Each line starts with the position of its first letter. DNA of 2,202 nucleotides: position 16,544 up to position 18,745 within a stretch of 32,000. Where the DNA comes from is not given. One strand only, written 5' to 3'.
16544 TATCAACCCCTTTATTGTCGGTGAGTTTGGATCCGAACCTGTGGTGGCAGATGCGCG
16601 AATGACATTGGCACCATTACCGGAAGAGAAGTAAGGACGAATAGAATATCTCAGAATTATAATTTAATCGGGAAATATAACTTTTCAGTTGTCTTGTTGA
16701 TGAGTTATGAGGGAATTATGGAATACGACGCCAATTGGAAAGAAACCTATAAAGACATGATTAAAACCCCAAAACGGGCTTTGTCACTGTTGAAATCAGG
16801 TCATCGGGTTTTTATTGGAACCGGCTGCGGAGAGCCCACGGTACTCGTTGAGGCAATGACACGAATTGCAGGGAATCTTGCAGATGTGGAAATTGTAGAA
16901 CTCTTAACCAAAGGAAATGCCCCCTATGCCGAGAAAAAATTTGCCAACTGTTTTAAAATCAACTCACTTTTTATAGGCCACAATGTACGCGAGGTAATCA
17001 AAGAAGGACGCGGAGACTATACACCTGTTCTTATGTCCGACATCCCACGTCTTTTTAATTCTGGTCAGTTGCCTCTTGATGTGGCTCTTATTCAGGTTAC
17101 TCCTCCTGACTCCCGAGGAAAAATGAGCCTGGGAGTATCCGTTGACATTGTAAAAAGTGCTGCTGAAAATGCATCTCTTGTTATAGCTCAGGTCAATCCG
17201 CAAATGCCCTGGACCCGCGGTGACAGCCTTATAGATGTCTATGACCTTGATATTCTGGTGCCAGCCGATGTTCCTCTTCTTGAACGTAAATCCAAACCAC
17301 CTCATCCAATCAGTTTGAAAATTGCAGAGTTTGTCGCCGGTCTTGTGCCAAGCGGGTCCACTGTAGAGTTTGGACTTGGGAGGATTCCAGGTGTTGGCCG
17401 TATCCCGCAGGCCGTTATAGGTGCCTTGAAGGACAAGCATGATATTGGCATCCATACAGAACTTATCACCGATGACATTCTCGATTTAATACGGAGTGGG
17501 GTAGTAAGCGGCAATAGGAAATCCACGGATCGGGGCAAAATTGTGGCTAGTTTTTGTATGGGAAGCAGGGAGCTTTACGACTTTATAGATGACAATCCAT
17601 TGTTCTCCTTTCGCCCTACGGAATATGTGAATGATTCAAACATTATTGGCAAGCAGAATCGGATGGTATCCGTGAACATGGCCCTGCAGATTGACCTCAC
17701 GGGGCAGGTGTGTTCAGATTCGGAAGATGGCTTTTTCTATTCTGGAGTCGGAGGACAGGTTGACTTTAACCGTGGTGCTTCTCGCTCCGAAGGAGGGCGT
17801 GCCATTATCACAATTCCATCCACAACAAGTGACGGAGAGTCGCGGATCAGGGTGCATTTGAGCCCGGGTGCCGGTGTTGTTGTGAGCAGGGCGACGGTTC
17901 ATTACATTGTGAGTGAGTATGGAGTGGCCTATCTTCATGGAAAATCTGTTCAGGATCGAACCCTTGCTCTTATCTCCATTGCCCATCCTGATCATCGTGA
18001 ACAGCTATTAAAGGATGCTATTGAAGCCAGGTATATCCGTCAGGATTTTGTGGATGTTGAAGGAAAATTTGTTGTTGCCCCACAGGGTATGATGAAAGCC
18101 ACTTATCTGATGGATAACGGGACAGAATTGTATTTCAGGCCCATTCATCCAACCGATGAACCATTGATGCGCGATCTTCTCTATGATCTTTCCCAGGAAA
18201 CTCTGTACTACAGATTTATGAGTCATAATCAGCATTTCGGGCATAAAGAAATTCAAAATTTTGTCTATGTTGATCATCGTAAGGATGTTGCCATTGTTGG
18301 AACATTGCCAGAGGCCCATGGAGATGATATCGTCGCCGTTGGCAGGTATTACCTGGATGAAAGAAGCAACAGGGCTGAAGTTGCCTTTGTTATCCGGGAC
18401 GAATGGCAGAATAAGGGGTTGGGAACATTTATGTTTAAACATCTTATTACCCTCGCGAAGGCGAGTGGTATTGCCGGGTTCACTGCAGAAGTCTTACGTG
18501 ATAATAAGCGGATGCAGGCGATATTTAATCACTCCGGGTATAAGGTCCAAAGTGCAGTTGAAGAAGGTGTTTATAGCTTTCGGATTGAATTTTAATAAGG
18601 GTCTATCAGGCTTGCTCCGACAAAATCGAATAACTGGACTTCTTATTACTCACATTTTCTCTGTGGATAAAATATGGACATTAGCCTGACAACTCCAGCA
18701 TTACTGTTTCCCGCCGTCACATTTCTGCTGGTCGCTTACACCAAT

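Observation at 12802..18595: Acu-like acetylation/deacetylation module wired to acetyl-CoA enzymes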

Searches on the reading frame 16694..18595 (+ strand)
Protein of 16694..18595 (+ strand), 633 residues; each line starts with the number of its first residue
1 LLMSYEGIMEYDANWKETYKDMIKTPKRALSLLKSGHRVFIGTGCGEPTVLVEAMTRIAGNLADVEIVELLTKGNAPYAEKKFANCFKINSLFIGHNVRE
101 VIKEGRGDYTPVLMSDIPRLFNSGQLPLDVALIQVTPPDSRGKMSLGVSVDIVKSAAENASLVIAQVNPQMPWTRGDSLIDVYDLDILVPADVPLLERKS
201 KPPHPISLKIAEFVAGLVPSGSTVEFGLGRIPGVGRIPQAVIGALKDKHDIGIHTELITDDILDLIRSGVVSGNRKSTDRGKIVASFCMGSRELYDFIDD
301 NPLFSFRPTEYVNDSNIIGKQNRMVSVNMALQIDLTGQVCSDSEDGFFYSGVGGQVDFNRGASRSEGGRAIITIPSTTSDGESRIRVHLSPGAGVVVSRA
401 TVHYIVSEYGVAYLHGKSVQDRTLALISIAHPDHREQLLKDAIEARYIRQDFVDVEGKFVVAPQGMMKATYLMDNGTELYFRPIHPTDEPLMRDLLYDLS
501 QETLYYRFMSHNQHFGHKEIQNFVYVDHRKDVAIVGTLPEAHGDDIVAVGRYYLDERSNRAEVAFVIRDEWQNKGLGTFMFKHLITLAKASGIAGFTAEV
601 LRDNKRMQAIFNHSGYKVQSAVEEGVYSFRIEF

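Call 3: search_protein_families(library=pfam, proteins=[window:16694-18595:+])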
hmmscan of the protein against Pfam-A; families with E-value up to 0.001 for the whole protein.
window:16694-18595:+ (633 aa): 5 families
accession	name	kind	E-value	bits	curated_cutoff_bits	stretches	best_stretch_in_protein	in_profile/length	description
PF13336.12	AcetylCoA_hyd_C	-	2.8e-60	203.1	23.7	1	290-442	1-154/154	Acetyl-CoA hydrolase/transferase C-terminal domain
PF02550.21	AcetylCoA_hydro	-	1e-29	104.5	24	1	18-189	4-187/198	Acetyl-CoA hydrolase/transferase N-terminal domain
PF13302.13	Acetyltransf_3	-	9.8e-08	33.2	25.4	1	479-617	2-138/138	Acetyltransferase (GNAT) domain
PF00583.31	Acetyltransf_1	-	1.2e-07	32.4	20.7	1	540-616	38-116/116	Acetyltransferase (GNAT) family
PF13420.13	Acetyltransf_4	-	8.2e-05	23.1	24.3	1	543-626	57-144/155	Acetyltransferase (GNAT) domain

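Call 4: search_protein_families(library=ncbifam, proteins=[window:16694-18595:+])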
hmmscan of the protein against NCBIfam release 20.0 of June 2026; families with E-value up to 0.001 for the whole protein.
window:16694-18595:+ (633 aa): 7 families
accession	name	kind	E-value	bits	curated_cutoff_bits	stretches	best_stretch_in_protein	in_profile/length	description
TIGR03948.1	butyr_acet_CoA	equivalog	4.6e-79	266.3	674.8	1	15-447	2-439/445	butyryl-CoA:acetate CoA-transferase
NF058543.1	ActPatMycb56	equivalog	8e-26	90.6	460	1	473-616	133-274/317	acetyltransferase Pat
NF053666.1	BtrAceCoATfers1341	equivalog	2.5e-25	89.3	740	1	208-445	232-461/492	butyryl-CoA:acetate CoA transferase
TIGR03458.1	YgfH_subfam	subfamily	2.8e-24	85.6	658.7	2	204-440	229-457/489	succinate CoA transferase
NF053853.1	ScActCoATferScpC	equivalog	1.3e-16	60.4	500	1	232-440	261-461/493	succinyl-CoA:acetate CoA-transferase ScpC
TIGR01575.1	rimI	equivalog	1e-05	25.7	86.4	1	563-619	59-115/132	ribosomal protein S18-alanine N-acetyltransferase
NF040503.1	resist_ArsN1a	equivalog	0.00038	20.2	170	1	561-617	78-134/159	arsinothricin resistance N-acetyltransferase ArsN1 family A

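Call 7: find_homologous_proteins(query=window:16694-18595:+, max_evalue=1e-10)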
Query window:16694-18595:+ (633 aa): 8000 proteins with E <= 1e-10 among 8000 candidates; the best 120 are listed.
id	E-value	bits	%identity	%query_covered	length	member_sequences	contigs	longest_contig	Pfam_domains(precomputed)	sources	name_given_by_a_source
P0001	0.0e+0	1332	93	99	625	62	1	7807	PF13336.13,PF13302.14,PF02550.22,PF00583.32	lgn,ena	-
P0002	0.0e+0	1331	93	99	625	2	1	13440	PF13336.13,PF13302.14,PF02550.22,PF00583.32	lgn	-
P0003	0.0e+0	1330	92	99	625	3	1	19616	PF13336.13,PF13302.14,PF02550.22,PF00583.32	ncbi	-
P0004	0.0e+0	1304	90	99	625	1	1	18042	PF13336.13,PF13302.14,PF02550.22,PF00583.32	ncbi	-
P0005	0.0e+0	1304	90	99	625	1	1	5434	PF13336.13,PF13302.14,PF02550.22,PF00583.32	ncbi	-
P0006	0.0e+0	1300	90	99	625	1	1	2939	PF13336.13,PF13302.14,PF02550.22,PF00583.32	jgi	jgi:acyl-CoA hydrolase/RimJ/RimL family protein N-acetyltransferase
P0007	0.0e+0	1298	90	99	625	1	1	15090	PF13336.13,PF13302.14,PF02550.22,PF00583.32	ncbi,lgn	-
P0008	0.0e+0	1297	90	99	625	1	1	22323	PF13336.13,PF13302.14,PF02550.22,PF00583.32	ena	-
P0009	0.0e+0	1294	90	99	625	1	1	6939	PF13336.13,PF13302.14,PF02550.22,PF00583.32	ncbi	-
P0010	0.0e+0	1294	90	99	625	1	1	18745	PF13336.13,PF13420.14,PF13302.14,PF02550.22,PF00583.32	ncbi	-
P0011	0.0e+0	1291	89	99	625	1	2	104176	PF13336.13,PF13302.14,PF02550.22,PF00583.32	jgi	jgi:acyl-CoA hydrolase/GNAT superfamily N-acetyltransferase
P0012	0.0e+0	1290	89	99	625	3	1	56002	PF13336.13,PF13302.14,PF02550.22,PF00583.32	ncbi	-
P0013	0.0e+0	1290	89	99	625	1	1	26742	PF13336.13,PF13302.14,PF02550.22,PF00583.32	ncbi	-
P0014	0.0e+0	1289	88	99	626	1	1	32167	PF13336.13,PF13302.14,PF02550.22,PF00583.32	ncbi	-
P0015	0.0e+0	1287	89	99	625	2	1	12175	PF13336.13,PF13302.14,PF02550.22,PF00583.32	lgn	-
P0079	0.0e+0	1067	73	99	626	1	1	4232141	PF13336.13,PF13302.14,PF02550.22,PF00583.32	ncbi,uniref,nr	ncbi:bifunctional acetyl-CoA hydrolase/transferase family protein/GNAT family N-acetyltransferase [D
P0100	0.0e+0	1042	70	99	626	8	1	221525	PF13336.13,PF02550.22,PF01144.30,PF00583.32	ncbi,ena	-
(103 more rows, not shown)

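Call 8: find_encoding_contigs(protein=P0079, flank=10000, max_places=3)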
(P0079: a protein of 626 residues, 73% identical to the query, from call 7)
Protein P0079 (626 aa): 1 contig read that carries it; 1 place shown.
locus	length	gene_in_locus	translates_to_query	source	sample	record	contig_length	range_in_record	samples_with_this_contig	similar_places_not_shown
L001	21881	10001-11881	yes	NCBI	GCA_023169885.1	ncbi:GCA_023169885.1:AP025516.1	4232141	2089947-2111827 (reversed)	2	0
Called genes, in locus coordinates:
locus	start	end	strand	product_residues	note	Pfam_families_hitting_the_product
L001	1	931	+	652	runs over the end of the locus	PF13522:GATase_6, PF13537:GATase_7, PF12481:DUF3700 (weak), PF00733:Asn_synthase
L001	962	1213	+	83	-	PF00550:PP-binding (weak)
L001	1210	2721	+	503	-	PF00501:AMP-binding, PF13193:AMP-binding_C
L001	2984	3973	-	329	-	PF02540:NAD_synthase, PF03054:tRNA_Me_trans (faint), PF02540:NAD_synthase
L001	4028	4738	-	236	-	PF00657:Lipase_GDSL, PF13472:Lipase_GDSL_2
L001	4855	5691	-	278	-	PF01699:Na_Ca_ex (weak)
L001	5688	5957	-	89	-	-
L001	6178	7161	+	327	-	PF00850:Hist_deacetyl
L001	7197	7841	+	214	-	PF00571:CBS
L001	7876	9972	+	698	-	PF02629:CoA_binding, PF13380:CoA_binding_2, PF13607:Succ_CoA_lig, PF00549:Ligase_CoA (faint), PF19045:Ligase_CoA_2, PF13549:ATP-grasp_5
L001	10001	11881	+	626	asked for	PF02550:AcetylCoA_hydro, PF13336:AcetylCoA_hyd_C, PF00583:Acetyltransf_1, PF13302:Acetyltransf_3 (weak)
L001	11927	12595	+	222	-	PF03692:CxxCxxCC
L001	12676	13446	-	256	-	PF00037:Fer4 (faint), PF12837:Fer4_6 (weak), PF13237:Fer4_10 (weak), PF14697:Fer4_21 (weak), PF27217:AF_0155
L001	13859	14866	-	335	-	PF22784:PTP-SAK, PF00782:DSPc, PF22785:Tc-R-P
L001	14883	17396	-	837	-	PF01326:PPDK_N, PF00391:PEP-utilizers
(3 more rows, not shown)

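Call 9: find_encoding_contigs(protein=P0100, flank=10000, max_places=3)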
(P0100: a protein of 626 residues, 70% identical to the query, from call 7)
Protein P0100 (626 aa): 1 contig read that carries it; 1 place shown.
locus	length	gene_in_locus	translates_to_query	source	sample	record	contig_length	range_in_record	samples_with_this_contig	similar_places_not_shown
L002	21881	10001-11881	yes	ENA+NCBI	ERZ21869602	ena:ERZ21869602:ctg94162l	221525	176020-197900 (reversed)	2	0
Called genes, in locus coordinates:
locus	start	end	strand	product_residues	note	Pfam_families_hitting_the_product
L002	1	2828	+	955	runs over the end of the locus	PF07705:CARDB (faint)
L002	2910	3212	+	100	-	PF01527:HTH_Tnp_1, PF13384:HTH_23 (weak)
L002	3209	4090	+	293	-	PF13276:HTH_21, PF00665:rve, PF13610:DDE_Tnp_IS240 (weak), PF13683:rve_3, PF13333:rve_2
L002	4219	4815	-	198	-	-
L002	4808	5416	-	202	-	-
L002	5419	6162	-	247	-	-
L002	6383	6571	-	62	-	-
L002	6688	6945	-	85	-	-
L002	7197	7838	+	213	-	PF00571:CBS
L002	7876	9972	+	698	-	PF02629:CoA_binding, PF13380:CoA_binding_2, PF13607:Succ_CoA_lig, PF00549:Ligase_CoA (faint), PF19045:Ligase_CoA_2, PF13549:ATP-grasp_5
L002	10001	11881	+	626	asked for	PF01144:CoA_trans (faint), PF02550:AcetylCoA_hydro, PF13336:AcetylCoA_hyd_C, PF00583:Acetyltransf_1 (weak)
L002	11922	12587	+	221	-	PF03692:CxxCxxCC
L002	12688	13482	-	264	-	PF00037:Fer4 (faint), PF12837:Fer4_6 (weak), PF13237:Fer4_10 (weak), PF14697:Fer4_21 (weak), PF27217:AF_0155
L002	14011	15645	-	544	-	PF03063:Prismane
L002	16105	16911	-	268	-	PF13489:Methyltransf_23 (weak), PF13847:Methyltransf_31, PF08241:Methyltransf_11, PF08242:Methyltransf_12, PF13649:Methyltransf_25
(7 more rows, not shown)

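Call 11: search_solved_structures(query=window:16718-18595:+, max_evalue=0.001, show_alignments=2)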
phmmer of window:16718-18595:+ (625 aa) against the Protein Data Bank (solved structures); distinct sequences matched with E-value up to 0.001: 20.
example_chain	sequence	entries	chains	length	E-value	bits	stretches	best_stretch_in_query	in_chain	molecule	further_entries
9vag_F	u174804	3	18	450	6.3e-122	411.5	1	10-449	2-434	4-hydroxybutyrate coenzyme A transferase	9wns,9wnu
2oas_A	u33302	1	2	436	4.8e-105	355.8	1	19-437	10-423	4-hydroxybutyrate coenzyme A transferase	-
3eh7_A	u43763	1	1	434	1.9e-99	337.2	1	11-433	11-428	4-hydroxybutyrate CoA-transferase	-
3d3u_A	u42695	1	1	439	4.9e-93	316.1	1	6-438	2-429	4-hydroxybutyrate CoA-transferase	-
3gk7_A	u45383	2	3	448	1.2e-92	314.8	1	6-438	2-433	4-Hydroxybutyrate CoA-transferase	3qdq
4n8h_A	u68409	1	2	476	2.1e-77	264.4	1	9-434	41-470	4-hydroxybutyrate coenzyme A transferase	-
4n8j_A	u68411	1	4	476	3.3e-77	263.8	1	9-434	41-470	Putative 4-hydroxybutyrate coenzyme A transferase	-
3qli_A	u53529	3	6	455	4.9e-77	263.2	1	9-434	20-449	Coenzyme A transferase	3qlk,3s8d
4n8i_A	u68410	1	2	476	7.9e-77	262.6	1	9-434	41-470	4-hydroxybutyrate coenzyme A transferase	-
4n8l_A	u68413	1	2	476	1.5e-76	261.6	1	9-434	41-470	Putative 4-hydroxybutyrate coenzyme A transferase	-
4n8k_A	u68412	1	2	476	3.9e-76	260.3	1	9-434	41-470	Putative 4-hydroxybutyrate coenzyme A transferase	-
2nvv_A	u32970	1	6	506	3.3e-19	72.3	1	201-435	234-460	Acetyl-CoA hydrolase/transferase family protein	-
9isq_A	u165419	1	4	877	1.1e-18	70.5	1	448-621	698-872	Protein acetyltransferase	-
9it0_A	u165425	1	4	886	1.1e-18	70.5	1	448-621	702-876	Protein acetyltransferase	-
4nxy_A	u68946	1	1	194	3.1e-15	59.1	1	463-621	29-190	Acyl-CoA synthetase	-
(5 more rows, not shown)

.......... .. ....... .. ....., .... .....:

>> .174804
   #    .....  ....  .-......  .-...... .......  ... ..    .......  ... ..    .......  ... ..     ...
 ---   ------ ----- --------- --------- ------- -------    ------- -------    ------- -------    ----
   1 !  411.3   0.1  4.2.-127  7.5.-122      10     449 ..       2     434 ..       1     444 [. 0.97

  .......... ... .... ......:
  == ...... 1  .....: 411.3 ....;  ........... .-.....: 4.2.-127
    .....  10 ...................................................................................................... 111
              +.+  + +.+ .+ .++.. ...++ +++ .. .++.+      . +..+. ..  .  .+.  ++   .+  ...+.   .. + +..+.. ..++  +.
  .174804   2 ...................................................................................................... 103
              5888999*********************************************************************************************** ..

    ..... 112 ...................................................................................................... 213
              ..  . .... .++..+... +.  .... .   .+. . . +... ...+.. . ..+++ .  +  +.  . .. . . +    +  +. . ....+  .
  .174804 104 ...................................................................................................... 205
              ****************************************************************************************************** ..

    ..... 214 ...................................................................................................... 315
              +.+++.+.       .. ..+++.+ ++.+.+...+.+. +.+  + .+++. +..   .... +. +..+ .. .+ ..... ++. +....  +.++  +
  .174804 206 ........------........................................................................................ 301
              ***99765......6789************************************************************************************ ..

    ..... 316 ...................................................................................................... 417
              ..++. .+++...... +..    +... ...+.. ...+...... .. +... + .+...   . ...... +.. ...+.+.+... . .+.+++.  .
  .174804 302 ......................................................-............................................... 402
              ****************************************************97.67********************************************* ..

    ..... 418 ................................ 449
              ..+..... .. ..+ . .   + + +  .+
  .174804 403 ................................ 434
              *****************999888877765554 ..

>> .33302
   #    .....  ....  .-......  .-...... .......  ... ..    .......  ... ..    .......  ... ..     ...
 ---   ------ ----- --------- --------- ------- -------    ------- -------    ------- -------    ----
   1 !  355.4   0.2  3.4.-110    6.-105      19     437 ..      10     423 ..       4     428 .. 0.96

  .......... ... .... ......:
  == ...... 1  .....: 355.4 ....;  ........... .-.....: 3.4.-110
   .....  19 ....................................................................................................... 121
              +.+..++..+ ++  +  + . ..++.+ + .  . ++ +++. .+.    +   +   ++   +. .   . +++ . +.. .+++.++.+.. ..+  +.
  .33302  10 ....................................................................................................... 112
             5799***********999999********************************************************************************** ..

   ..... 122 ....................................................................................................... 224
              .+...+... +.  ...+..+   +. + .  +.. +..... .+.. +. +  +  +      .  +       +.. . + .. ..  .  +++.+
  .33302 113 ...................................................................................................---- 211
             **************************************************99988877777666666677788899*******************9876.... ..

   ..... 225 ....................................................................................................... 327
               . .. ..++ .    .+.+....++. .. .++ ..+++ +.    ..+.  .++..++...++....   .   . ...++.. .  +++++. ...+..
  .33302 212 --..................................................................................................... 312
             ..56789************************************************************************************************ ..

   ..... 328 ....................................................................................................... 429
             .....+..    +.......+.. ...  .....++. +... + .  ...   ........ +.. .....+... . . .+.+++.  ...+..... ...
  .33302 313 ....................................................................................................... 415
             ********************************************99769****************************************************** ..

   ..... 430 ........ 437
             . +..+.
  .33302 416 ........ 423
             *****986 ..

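Call 25: find_related_loci(query=A1, collection=genome_contigs, flank=9000)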
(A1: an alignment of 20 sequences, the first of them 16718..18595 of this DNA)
Query A1 (625 aa) in genome_contigs; peptide patterns used: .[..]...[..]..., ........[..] (x = any residue, [..] = any of these).
352 stretches matched a pattern; 323 encode a relative of the query (tblastn E <= 1e-3); the best 80 are kept; 80 distinct loci.
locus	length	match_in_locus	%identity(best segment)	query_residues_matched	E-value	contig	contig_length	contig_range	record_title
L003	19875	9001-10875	95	1-625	0e+0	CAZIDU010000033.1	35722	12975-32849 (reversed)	MAG TPA_asm: uncultured Desulfocapsa sp. isolate binchicken_co243_282 genome assembly, contig: NODE_766_length_35722_cov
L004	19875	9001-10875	94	1-625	0e+0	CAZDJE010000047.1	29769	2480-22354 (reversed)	MAG TPA_asm: uncultured Desulfocapsa sp. isolate binchicken_co47_151 genome assembly, contig: NODE_987_length_29769_cov_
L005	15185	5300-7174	93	1-625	0e+0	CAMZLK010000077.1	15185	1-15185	uncultured Desulfocapsa sp. isolate TAG_MAG_00006 genome assembly, contig: TAG_MAG_00006_000000000151, whole genome shot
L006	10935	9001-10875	93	1-625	0e+0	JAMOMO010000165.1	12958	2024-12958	MAG: Desulfobulbaceae bacterium isolate 4281-140_metabat1_scaf2bin.006 4281-140_scaffold_2158_c1, whole genome shotgun s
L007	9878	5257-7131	92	1-625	0e+0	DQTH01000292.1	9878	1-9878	MAG TPA_asm: Desulfocapsa sulfexigens isolate SZUA-1410 k95_417674, whole genome shotgun sequence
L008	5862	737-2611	92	1-625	0e+0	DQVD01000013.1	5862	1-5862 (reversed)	MAG TPA_asm: Desulfocapsa sulfexigens isolate SZUA-1500 k95_175616, whole genome shotgun sequence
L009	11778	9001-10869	91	3-625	0e+0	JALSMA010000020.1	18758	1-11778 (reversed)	MAG: Desulfobulbaceae bacterium isolate 355-202_metabat2_scaf2bin.066 355-202_scaffold_1986_c1, whole genome shotgun seq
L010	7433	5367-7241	92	1-625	0e+0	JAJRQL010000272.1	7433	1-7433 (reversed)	MAG: Deltaproteobacteria bacterium isolate Dive100_bin10.55 k141_1129207, whole genome shotgun sequence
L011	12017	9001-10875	90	1-625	0e+0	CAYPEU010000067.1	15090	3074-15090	MAG TPA_asm: uncultured Desulfocapsa sp. isolate SRP167671_co2_261 genome assembly, contig: NODE_5202_length_15090_cov_9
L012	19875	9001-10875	90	1-625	0e+0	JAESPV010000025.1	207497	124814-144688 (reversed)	MAG: Desulfocapsa sp. isolate NORP205 14902, whole genome shotgun sequence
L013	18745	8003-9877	90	1-625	0e+0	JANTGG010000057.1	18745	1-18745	MAG: Desulfocapsa sp. isolate bin10051 c_000000002692, whole genome shotgun sequence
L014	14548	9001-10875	90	1-625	0e+0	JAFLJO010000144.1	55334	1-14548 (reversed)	MAG: Desulfocapsa sp. isolate MC-01 c_000000152547, whole genome shotgun sequence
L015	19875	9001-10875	89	1-625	0e+0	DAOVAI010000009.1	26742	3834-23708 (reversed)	MAG TPA_asm: Pseudomonadota bacterium isolate CSMAG_975 CSMAG_975_k141_2345057_length_26742_cov_8.2579, whole genome sho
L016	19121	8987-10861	91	1-625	0e+0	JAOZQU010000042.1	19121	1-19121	MAG: Desulfocapsa sp. isolate GMC6_bin_5 GMC6_2272_length_19121_cov_9.462027, whole genome shotgun sequence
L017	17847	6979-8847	89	3-625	0e+0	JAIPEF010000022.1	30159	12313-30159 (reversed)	MAG: Desulfocapsa sp. isolate Tobar13.5m-G31 Tobar13-5m-C1695, whole genome shotgun sequence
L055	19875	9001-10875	74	1-625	0e+0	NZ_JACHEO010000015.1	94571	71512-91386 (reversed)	Desulfoprunum benzoelyticum strain DSM 28570 Ga0415323_15, whole genome shotgun sequence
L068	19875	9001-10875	71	1-625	0e+0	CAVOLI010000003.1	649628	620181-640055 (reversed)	MAG: uncultured delta proteobacterium isolate MFD09964.bin.2.242 genome assembly, contig: contig_18266, whole genome sho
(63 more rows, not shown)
